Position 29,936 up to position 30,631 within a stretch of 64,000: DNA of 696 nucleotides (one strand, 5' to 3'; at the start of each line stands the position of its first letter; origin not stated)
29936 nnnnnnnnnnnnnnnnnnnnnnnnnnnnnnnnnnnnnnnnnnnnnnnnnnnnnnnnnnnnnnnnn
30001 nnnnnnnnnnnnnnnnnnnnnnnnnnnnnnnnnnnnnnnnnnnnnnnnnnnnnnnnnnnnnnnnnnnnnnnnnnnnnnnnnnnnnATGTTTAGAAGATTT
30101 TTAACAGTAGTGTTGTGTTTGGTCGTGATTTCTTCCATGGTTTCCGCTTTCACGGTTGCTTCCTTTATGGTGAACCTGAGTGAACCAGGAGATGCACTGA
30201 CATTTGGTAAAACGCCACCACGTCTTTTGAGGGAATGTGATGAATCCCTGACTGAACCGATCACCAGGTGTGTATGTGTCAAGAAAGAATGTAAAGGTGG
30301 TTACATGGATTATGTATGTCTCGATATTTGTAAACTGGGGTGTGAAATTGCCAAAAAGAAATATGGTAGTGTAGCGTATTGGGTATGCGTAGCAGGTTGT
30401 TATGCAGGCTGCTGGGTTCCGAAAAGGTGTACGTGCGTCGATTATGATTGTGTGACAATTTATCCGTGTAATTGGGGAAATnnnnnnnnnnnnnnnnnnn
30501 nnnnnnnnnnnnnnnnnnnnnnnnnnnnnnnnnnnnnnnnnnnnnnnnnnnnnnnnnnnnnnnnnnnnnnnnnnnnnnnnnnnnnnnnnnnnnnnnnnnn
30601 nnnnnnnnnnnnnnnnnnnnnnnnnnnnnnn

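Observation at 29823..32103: Hairpin-bounded, AT-richer three-gene islet encoding only exported proteins (14-Cys protein, beta-helix protein, rhodanese)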

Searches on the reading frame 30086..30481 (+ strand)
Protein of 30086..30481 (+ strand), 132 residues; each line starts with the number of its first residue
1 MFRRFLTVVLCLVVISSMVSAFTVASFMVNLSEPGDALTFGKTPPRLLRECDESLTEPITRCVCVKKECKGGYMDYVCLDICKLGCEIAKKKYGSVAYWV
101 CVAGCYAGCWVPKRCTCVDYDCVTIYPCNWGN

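Call 6: search_protein_families(library=pfam, proteins=[window:30086-30481:+], max_evalue=1)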
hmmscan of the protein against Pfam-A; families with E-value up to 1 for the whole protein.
seq(132 aa): 0 families

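Call 7: search_protein_families(library=ncbifam, proteins=[window:30086-30481:+], max_evalue=1)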
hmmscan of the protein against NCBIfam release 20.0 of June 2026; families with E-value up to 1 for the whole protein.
seq(132 aa): 0 families

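Call 11: find_homologous_proteins(query=window:30086-30481:+, max_evalue=0.01)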
Query seq(132 aa) (132 aa): 1 proteins with E <= 0.01 among 2 candidates.
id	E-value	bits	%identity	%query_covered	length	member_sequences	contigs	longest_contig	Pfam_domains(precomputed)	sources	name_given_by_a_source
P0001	1.1e-80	286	93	100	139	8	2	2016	-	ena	-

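Call 14: find_encoding_contigs(protein=P0001, flank=10000, max_places=6)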
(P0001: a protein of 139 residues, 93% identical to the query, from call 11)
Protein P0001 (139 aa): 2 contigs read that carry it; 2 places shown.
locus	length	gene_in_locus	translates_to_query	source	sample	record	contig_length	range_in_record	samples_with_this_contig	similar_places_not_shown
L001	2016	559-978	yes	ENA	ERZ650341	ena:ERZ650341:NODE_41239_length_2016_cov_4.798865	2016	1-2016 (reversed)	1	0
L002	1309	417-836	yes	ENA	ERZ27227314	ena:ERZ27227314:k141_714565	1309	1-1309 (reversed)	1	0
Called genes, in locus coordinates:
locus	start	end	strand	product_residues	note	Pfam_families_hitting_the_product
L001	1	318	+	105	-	?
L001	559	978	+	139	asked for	-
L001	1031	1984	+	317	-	PF13229:Beta_helix (faint), PF22842:Pel9A-like_beta_helix (weak)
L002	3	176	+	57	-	?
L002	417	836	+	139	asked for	-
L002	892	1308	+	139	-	?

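Call 27: search_protein_representatives(protein=window:30086-30481:+)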
Query: 132 residues. Proteins with E-value up to 0.001 (for the whole library): 17; up to 1e-10: 4; up to 1e-30: 1. The best 17 are listed.
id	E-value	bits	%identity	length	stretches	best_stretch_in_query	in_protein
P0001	3.5e-81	286.4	94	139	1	1-131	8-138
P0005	1.6e-25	105.9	47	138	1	38-132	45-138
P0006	8.4e-16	74.4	51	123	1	47-130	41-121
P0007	1.3e-14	70.5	46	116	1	47-130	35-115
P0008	5.9e-09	52.2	44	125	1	50-129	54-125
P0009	6.8e-09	52.0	41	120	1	47-131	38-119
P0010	1.4e-08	51.0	48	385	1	50-130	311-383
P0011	3.0e-08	49.9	46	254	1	41-129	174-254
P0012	7.1e-08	48.7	34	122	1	46-130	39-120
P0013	9.0e-08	48.3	43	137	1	45-130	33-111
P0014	2.7e-07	46.8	41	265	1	50-131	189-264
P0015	1.1e-06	44.8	49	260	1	49-130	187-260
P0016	1.6e-06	44.3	43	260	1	46-130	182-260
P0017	1.7e-06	44.2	46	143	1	47-130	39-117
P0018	3.1e-06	43.4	50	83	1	45-88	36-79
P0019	3.0e-04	36.9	35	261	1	50-129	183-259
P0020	3.3e-04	36.8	38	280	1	33-128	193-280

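Call 30: find_encoding_contigs(protein=P0005, flank=10000)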
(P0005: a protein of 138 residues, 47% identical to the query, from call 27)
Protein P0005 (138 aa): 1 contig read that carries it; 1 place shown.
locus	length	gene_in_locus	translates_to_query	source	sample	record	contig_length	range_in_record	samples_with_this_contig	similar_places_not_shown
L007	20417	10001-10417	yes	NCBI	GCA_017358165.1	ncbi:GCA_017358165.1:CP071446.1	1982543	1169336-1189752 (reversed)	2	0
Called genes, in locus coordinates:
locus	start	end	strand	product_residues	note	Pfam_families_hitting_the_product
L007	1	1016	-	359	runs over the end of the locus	PF02163:Peptidase_M50 (weak)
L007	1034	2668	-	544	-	PF00246:Peptidase_M14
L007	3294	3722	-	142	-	PF00011:HSP20, PF17886:ArsA_HSP20, PF18046:FKBP26_C (faint)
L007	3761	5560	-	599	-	PF00012:HSP70, PF06723:MreB_Mbl, PF02782:FGGY_C (faint)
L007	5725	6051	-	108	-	PF01906:YbjQ_1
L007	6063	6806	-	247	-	PF12679:ABC2_membrane_2, PF12730:ABC2_membrane_4 (weak), PF10920:DUF2705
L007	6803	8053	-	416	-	PF13026:DUF3887, PF00561:Abhydrolase_1 (weak), PF01738:DLH (faint), PF10230:LIDHydrolase (faint), PF12146:Hydrolase_4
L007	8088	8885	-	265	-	PF02463:SMC_N (faint), PF00005:ABC_tran, PF13304:AAA_21 (weak)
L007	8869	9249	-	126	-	PF00392:GntR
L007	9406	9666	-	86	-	-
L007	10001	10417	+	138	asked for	-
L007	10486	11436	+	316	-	-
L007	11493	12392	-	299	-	PF01926:MMR_HSR1, PF02421:FeoB_N, PF03193:RsgA_GTPase (faint), PF04548:AIG1, PF10662:PduV-EutP (weak), PF00009:GTP_EFTU, PF00350:Dynamin_N (weak), PF07650:KH_2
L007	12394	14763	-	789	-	PF01588:tRNA_bind, PF03483:B3_4, PF03484:B5, PF17759:tRNA_synthFbeta, PF03147:FDX-ACB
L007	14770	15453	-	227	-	-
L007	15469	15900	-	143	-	PF13432:TPR_16 (weak), PF12895:ANAPC3 (weak), PF13424:TPR_12 (weak), PF00515:TPR_1, PF07719:TPR_2 (weak), PF13181:TPR_8, PF13414:TPR_11, PF13431:TPR_17 (weak), +8 more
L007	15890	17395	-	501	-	-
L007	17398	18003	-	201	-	PF02660:G3P_acyltransf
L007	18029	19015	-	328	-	-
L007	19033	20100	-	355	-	PF02350:Epimerase_2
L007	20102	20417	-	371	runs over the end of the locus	PF07690:MFS_1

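Call 33: find_encoding_contigs(protein=P0006, flank=6000, max_places=3)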
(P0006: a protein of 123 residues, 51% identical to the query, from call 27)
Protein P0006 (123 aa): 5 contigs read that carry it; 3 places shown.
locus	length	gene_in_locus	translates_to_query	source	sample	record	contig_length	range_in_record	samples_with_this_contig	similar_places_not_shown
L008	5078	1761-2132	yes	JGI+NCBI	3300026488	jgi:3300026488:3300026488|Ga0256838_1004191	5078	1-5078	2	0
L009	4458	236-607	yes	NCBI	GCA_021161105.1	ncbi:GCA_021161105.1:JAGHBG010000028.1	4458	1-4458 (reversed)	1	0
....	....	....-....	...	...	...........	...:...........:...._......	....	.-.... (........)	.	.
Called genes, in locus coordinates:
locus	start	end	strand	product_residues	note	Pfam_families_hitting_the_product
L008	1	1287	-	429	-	?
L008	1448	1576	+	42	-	-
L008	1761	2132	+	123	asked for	-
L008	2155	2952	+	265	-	PF22842:Pel9A-like_beta_helix (faint), PF13229:Beta_helix (weak)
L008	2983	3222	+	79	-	-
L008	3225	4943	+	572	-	PF00664:ABC_membrane, PF00005:ABC_tran, PF13304:AAA_21 (faint)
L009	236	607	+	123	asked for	-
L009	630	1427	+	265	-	PF22842:Pel9A-like_beta_helix (faint), PF13229:Beta_helix (weak), PF05048:NosD (weak)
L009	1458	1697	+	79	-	-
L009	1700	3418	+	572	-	PF00664:ABC_membrane, PF00005:ABC_tran, PF13304:AAA_21 (faint)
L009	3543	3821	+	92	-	PF01527:HTH_Tnp_1, PF13384:HTH_23 (faint), PF13518:HTH_28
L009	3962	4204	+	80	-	PF13276:HTH_21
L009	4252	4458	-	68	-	PF00872:Transposase_mut (weak)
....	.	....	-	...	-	?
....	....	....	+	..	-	-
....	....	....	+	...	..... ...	-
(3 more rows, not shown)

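Call 34: find_encoding_contigs(protein=P0007, flank=6000, max_places=3)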
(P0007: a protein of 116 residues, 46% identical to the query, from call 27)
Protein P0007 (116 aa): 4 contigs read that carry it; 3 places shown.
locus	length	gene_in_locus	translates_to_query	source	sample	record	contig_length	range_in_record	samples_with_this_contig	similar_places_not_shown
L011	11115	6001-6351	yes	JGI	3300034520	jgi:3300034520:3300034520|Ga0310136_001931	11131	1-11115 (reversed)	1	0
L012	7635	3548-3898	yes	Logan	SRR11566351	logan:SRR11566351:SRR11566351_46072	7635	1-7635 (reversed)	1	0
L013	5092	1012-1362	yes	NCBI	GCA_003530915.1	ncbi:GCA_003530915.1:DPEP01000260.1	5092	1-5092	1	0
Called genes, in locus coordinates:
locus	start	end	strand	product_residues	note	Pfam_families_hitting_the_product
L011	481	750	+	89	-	-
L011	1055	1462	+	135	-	PF28130:DUF8371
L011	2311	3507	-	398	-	-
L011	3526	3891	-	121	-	-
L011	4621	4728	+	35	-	-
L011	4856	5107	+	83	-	-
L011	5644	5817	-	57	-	-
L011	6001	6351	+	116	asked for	-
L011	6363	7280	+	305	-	-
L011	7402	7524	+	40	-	-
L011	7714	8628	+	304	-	-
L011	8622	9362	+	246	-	PF05148:Methyltransf_8 (weak), PF01209:Ubie_methyltran, PF13489:Methyltransf_23, PF13847:Methyltransf_31, PF08241:Methyltransf_11, PF08242:Methyltransf_12, PF13649:Methyltransf_25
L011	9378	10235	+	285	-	PF00892:EamA, PF03151:TPT (faint), PF00892:EamA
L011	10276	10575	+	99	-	-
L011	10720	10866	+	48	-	-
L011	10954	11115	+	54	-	?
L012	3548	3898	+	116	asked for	-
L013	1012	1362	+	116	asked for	-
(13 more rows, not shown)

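Call 36: find_encoding_contigs(protein=P0009, flank=6000, max_places=2)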
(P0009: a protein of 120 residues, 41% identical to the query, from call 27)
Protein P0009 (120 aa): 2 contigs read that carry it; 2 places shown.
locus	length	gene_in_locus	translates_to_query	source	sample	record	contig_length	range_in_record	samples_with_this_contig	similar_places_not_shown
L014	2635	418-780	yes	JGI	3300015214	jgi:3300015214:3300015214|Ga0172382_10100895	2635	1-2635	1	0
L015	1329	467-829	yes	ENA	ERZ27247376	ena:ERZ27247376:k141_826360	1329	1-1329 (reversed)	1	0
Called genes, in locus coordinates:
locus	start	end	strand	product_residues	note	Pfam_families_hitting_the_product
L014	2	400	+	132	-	?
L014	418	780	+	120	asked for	-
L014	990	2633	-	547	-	?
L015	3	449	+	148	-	?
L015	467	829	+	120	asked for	-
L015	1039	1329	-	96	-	?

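Call 37: find_encoding_contigs(protein=P0013, flank=6000, max_places=2)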
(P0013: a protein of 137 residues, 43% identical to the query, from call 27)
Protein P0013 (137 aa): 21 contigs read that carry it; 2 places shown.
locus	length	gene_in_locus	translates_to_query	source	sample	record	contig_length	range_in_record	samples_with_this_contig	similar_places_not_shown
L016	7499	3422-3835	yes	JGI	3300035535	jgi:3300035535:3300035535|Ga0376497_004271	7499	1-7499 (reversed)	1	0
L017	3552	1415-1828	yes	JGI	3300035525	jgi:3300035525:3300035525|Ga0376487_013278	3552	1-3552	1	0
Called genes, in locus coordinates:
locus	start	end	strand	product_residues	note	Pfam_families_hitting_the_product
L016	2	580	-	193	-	?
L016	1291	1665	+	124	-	-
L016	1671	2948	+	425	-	-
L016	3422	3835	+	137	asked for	-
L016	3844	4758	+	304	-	PF05048:NosD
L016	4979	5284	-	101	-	-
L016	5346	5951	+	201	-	PF00583:Acetyltransf_1, PF13302:Acetyltransf_3 (faint), PF13508:Acetyltransf_7, PF13673:Acetyltransf_10 (weak)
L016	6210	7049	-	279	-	PF02540:NAD_synthase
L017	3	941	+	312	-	?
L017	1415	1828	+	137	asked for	-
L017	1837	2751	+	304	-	PF05048:NosD (weak)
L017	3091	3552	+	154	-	?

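Call 38: find_encoding_contigs(protein=P0015, flank=6000, max_places=2)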
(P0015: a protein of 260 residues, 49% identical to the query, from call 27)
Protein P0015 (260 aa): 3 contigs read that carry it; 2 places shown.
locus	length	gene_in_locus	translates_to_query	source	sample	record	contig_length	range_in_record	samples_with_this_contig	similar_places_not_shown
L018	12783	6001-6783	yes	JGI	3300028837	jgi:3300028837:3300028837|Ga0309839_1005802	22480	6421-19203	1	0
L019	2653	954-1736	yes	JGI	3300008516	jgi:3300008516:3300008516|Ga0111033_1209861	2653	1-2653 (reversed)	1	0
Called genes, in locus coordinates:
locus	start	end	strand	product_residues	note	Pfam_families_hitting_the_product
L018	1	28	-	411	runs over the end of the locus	PF07690:MFS_1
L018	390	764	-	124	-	-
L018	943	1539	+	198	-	-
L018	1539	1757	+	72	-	-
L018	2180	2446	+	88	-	-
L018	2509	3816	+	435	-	PF03773:ArsP_1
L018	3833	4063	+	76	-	PF13192:Thioredoxin_3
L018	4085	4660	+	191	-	-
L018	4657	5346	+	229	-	PF13386:DsbD_2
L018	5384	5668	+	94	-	PF02627:CMD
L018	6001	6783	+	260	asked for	-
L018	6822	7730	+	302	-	PF05048:NosD, PF13229:Beta_helix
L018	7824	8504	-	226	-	PF13483:Lactamase_B_3, PF12706:Lactamase_B_2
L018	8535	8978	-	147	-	PF00583:Acetyltransf_1, PF13673:Acetyltransf_10, PF13508:Acetyltransf_7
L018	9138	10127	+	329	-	PF00753:Lactamase_B, PF23023:Anti-Pycsar_Apyc1 (faint), PF12706:Lactamase_B_2 (weak)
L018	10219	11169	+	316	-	PF12797:Fer4_2 (faint), PF12837:Fer4_6 (faint), PF00037:Fer4 (weak), PF12838:Fer4_7, PF13187:Fer4_9 (weak), PF13237:Fer4_10, PF14697:Fer4_21 (weak), PF00037:Fer4 (weak)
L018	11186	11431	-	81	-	-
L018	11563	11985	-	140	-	PF13470:PIN_3, PF01850:PIN (faint)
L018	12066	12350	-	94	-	PF08734:GYD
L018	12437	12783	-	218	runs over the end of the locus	PF01168:Ala_racemase_N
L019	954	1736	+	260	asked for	-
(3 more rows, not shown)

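Call 43: search_protein_families(library=pfam, alignment_id=A2, max_evalue=0.1)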
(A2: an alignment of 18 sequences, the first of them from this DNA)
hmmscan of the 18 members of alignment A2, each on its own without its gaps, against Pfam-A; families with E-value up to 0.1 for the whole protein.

A. member 1, seq(132 aa): 0 families

B. families by the number of members that match (of 18 scanned): 2 families
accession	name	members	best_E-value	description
PF09534.15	Trp_oprn_chp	1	0.071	Tryptophan-associated transmembrane protein (Trp_oprn_chp)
PF03124.20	EXS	1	0.075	EXS family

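Call 47: predict_structure(alignment_id=A2)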
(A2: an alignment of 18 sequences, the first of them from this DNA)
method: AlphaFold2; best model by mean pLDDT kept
length: 132 residues; sequences in the alignment: 18
mean_pLDDT: 81.6   pTM: 0.48
mean pLDDT of the five models: 81.6, 79.8, 78.5, 78.1, 76.6
residues with pLDDT >= 90: 71; 70-90: 27; 50-70: 16; < 50: 18
segments of 3 or more residues with pLDDT < 50: 26-40
pLDDT, mean of each block of 10 residues (from residue 1): 84 77 50 45 55 89 94 97 97 96 98 95 88 62
secondary structure, 60 per line:
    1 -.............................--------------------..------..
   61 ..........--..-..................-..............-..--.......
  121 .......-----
elements in order: H2-30 E59-70 H76-93 H95-108 E114-127

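Call 53: fold_search(model_id=the predicted structure, library=pdb)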
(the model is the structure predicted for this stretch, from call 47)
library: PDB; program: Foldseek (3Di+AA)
matches with E <= 10: 29; with E <= 0.001: 0
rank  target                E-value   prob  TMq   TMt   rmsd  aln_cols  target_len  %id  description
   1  9zdw_PA               1.0e+00  0.07  0.16  0.05  16.4        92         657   14  Pseudomonas phage DEV delta-gp53 mutant neck and tail (portal, head-to-tail and tail tube proteins) (released 2026-01-21)
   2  7ojf_A                1.9e+00  0.05  0.19  0.19  12.1        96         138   12  CRYO-EM STRUCTURE OF SLYB13-BAMA FROM ESCHERICHIA COLI. (released 2022-07-27)
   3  3ron_B                2.2e+00  0.08  0.17  0.12  16.1        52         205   12  Crystal Structure and Hemolytic Activity of the Cyt1Aa Toxin from Bacillus thuringiensis subsp. israelensis (released 2011-10-12)
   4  5gm2_R                2.9e+00  0.08  0.20  0.11   9.5        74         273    9  Crystal structure of methyltransferase TleD complexed with SAH and teleocidin A1 (released 2016-09-28)
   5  3ron_A                3.5e+00  0.07  0.18  0.12  16.5        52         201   10  Crystal Structure and Hemolytic Activity of the Cyt1Aa Toxin from Bacillus thuringiensis subsp. israelensis (released 2011-10-12)
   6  5gm1_B                3.7e+00  0.06  0.20  0.10   9.5        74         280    9  Crystal structure of methyltransferase TleD complexed with SAH (released 2016-09-28)
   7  5gm2_G                4.3e+00  0.06  0.20  0.11   9.5        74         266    9  Crystal structure of methyltransferase TleD complexed with SAH and teleocidin A1 (released 2016-09-28)
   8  3dza_C                4.6e+00  0.07  0.20  0.16  16.6        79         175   11  Crystal structure of a putative membrane protein of unknown function (yfdx) from klebsiella pneumoniae subsp. at 1.65  (released 2008-08-12)
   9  6t14                  6.0e+00  0.04  0.18  0.11  18.5        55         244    9  Native structure of mosquitocidal Cyt1A protoxin obtained by Serial Femtosecond Crystallography on in vivo grown crystal (released 2020-10-14)
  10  5gm2_B                6.0e+00  0.04  0.20  0.10   9.5        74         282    9  Crystal structure of methyltransferase TleD complexed with SAH and teleocidin A1 (released 2016-09-28)
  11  4u7c_B                6.0e+00  0.01  0.07  0.04  21.8        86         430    7  Structure of DNA polymerase kappa in complex with benzopyrene adducted DNA (released 2016-01-27)
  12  1o9g                  6.4e+00  0.15  0.17  0.10   2.3        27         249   15  rRNA methyltransferase aviRa from Streptomyces viridochromogenes at 1.5A (released 2003-05-16)
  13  7mxp_A                6.4e+00  0.01  0.11  0.03  15.0        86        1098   12  Cryo-EM structure of NTD-directed neutralizing antibody LP5 Fab in complex with SARS-CoV-2 S2P spike (released 2022-05-25)
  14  4iv0_B                6.8e+00  0.04  0.21  0.12   8.0        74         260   16  Crystal structure of N-methyl transferase from Plasmodium vivax complexed with S-adenosyl methionine and phosphate (released 2014-02-19)
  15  6t1c                  6.8e+00  0.03  0.17  0.10  18.3        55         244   11  Structure of the C7S mutant of mosquitocidal Cyt1A protoxin obtained by Serial Femtosecond Crystallography on in vivo gr (released 2020-10-14)
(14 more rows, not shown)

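Call 57: find_encoding_contigs(protein=P0020, flank=6000, max_places=2)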
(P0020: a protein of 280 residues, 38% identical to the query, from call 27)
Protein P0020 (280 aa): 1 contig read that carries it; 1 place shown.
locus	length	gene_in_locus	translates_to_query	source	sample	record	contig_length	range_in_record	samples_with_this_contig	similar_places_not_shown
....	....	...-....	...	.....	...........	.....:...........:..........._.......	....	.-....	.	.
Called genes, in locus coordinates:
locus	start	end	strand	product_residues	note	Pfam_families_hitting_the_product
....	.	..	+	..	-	?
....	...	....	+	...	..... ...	-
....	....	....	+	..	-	?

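Call 58: find_encoding_contigs(protein=P0011, flank=6000, max_places=2)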
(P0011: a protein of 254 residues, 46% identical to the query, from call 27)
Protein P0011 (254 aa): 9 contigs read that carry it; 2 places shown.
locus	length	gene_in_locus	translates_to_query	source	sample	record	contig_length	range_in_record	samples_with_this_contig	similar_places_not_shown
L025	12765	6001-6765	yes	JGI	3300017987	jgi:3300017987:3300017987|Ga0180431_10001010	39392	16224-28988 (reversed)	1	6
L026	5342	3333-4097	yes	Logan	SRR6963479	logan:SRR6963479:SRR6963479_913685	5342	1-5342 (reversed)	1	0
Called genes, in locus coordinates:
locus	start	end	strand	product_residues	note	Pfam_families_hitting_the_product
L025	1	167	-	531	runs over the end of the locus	-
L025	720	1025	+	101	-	-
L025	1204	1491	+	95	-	PF12840:HTH_20 (weak), PF01022:HTH_5, PF12802:MarR_2 (faint)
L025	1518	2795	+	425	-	PF03773:ArsP_1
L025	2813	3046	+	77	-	PF13192:Thioredoxin_3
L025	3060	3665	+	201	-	-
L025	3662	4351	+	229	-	PF13386:DsbD_2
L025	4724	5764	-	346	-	-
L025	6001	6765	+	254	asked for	-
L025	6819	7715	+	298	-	PF05048:NosD (weak), PF13229:Beta_helix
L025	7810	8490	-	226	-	PF13483:Lactamase_B_3, PF12706:Lactamase_B_2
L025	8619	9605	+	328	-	PF00753:Lactamase_B, PF12706:Lactamase_B_2 (faint)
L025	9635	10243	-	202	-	PF12535:Nudix_N, PF00293:NUDIX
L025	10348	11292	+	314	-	PF00037:Fer4 (weak), PF12837:Fer4_6 (weak), PF13237:Fer4_10, PF14697:Fer4_21, PF12838:Fer4_7, PF13187:Fer4_9, PF25160:LdpA_Fe-S-bd (weak), PF00037:Fer4 (weak), +1 more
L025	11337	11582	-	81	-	-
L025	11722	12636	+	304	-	PF00989:PAS, PF08448:PAS_4, PF13188:PAS_8 (weak), PF13426:PAS_9, PF00990:GGDEF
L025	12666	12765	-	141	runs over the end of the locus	PF13470:PIN_3, PF01850:PIN (faint)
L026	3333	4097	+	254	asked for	-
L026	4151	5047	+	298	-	PF05048:NosD (weak), PF13229:Beta_helix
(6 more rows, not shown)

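Call 71: search_protein_families(library=pfam, proteins=[L025:3060-3662:+, L025:4724-5761:-, L008:2983-3219:+], max_evalue=0.1)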
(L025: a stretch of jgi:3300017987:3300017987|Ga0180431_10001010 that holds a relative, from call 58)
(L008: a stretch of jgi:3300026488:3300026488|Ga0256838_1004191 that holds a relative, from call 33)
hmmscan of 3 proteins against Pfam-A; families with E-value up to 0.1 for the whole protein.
L025:3060-3662:+ (201 aa): 0 families

L025:4724-5761:- (345 aa): 0 families

L008:2983-3219:+ (79 aa): 0 families
